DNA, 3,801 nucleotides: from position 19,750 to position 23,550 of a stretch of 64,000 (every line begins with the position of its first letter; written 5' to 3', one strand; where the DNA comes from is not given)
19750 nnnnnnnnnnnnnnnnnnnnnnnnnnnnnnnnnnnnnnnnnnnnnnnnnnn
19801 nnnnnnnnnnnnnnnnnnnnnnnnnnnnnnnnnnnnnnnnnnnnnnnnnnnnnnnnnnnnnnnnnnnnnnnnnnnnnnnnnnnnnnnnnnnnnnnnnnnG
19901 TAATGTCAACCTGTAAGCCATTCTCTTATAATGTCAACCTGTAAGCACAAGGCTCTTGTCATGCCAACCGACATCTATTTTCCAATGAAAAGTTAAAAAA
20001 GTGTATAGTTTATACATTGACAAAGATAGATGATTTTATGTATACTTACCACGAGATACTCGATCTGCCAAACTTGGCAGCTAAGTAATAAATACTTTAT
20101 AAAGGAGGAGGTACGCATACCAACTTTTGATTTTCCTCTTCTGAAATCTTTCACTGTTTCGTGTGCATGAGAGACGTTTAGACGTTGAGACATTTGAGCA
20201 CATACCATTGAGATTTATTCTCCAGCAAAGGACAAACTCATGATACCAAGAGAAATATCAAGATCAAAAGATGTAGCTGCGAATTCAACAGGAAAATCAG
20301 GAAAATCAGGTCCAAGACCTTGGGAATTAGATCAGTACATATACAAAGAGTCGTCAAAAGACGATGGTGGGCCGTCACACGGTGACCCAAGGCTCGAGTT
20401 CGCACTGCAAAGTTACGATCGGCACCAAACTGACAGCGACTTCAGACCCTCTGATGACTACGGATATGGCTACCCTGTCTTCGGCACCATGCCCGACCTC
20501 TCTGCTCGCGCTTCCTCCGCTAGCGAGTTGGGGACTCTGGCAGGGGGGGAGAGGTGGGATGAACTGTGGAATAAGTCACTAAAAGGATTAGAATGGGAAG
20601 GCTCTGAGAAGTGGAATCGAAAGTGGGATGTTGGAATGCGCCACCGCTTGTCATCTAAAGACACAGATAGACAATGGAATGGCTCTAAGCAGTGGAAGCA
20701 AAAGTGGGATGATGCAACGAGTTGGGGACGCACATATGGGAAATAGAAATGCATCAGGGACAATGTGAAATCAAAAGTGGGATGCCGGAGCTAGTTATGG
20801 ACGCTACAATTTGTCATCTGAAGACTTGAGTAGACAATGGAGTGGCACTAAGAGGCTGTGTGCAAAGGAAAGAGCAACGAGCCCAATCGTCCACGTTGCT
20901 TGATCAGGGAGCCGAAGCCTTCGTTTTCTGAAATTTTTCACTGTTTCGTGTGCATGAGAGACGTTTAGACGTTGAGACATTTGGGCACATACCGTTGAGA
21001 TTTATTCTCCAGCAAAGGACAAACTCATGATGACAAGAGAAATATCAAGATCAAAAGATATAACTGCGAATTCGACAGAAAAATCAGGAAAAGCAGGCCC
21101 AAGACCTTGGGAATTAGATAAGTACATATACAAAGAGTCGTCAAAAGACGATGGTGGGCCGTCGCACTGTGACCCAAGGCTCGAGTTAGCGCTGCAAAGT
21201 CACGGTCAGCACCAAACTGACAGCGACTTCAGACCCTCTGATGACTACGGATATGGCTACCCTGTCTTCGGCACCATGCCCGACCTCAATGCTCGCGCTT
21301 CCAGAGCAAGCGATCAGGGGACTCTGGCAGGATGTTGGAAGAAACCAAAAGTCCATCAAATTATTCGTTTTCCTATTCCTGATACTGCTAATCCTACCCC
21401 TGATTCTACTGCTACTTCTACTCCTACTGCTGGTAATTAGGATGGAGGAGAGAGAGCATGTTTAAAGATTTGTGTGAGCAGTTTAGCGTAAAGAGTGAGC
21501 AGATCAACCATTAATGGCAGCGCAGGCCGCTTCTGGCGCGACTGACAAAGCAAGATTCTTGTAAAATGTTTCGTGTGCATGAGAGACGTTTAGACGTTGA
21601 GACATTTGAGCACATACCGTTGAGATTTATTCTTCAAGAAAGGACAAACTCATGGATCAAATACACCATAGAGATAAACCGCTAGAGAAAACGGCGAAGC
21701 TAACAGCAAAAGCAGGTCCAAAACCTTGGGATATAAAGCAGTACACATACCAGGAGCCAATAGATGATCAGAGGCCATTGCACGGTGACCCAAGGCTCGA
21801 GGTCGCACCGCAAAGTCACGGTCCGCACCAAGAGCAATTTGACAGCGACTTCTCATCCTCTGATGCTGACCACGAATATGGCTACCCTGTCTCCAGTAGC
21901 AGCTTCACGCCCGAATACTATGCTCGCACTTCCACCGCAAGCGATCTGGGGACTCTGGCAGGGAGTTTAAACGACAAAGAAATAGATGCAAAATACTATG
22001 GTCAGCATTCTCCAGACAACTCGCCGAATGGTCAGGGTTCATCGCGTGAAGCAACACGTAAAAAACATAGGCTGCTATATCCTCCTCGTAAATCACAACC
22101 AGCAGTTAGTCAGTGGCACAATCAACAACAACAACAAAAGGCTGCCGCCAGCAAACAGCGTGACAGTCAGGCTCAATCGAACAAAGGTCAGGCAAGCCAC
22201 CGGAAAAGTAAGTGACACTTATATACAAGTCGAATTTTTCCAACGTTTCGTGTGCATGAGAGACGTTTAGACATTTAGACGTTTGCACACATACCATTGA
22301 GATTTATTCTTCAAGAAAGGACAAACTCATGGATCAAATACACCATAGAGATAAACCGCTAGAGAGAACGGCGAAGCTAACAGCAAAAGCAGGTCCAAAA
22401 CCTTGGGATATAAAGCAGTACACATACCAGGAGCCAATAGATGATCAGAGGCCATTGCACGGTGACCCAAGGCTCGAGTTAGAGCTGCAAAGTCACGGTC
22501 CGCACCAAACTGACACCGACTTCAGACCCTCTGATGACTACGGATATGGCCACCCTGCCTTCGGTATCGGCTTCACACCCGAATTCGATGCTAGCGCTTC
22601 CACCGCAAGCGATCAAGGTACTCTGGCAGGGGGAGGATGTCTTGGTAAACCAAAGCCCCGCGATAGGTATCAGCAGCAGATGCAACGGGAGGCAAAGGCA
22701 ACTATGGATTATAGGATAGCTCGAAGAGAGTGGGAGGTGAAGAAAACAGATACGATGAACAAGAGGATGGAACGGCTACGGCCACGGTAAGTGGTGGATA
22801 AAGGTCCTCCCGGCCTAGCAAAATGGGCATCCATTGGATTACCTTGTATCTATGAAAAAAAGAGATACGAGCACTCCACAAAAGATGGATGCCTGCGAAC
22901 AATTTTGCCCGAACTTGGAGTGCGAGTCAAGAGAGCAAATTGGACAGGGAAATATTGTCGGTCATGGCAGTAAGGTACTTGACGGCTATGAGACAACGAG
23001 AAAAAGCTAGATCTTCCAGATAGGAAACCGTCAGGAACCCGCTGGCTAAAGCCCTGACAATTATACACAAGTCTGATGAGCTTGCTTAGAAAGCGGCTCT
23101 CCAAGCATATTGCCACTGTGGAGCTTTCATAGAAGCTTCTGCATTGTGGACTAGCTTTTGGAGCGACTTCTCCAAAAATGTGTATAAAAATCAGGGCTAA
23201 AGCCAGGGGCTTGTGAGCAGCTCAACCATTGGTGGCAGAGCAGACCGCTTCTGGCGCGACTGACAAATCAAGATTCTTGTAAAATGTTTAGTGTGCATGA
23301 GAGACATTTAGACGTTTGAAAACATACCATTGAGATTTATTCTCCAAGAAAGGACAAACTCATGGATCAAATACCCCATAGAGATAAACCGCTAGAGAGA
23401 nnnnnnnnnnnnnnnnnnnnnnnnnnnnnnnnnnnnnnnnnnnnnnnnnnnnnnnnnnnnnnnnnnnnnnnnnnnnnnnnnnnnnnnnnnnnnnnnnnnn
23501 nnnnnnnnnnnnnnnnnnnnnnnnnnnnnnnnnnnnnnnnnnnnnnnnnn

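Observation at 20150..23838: Tandem array of five small paralogous genes, each with its own highly conserved promoter module, and C-terminal tails that differ completely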

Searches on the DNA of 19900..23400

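Call 90: search_rna_families(source=window, start=19900, end=23400, threshold=evalue, max_evalue=1)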
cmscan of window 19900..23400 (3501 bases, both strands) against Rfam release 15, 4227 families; matches with E-value up to 1: 1.
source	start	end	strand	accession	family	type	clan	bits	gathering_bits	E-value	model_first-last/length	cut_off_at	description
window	23236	23306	+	RF02089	CLRN1-AS1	Gene; lncRNA;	-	23.9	48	0.0038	1-79/79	no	CLRN1 antisense RNA 1 conserved region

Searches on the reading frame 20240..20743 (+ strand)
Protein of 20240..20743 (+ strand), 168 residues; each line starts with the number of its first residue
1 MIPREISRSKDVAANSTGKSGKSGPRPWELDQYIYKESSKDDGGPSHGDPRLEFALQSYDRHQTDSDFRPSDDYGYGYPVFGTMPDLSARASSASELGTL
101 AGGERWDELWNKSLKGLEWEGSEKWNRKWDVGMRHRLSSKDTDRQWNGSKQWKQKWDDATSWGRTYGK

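Call 5: search_protein_families(library=pfam, proteins=[window:20240-20743:+], max_evalue=1)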
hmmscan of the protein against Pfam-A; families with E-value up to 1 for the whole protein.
window:20240-20743:+ (168 aa): 0 families

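Call 34: search_protein_families(library=ncbifam, proteins=[window:20240-20743:+], max_evalue=1)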
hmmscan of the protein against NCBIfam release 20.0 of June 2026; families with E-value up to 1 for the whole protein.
window:20240-20743:+ (168 aa): 0 families
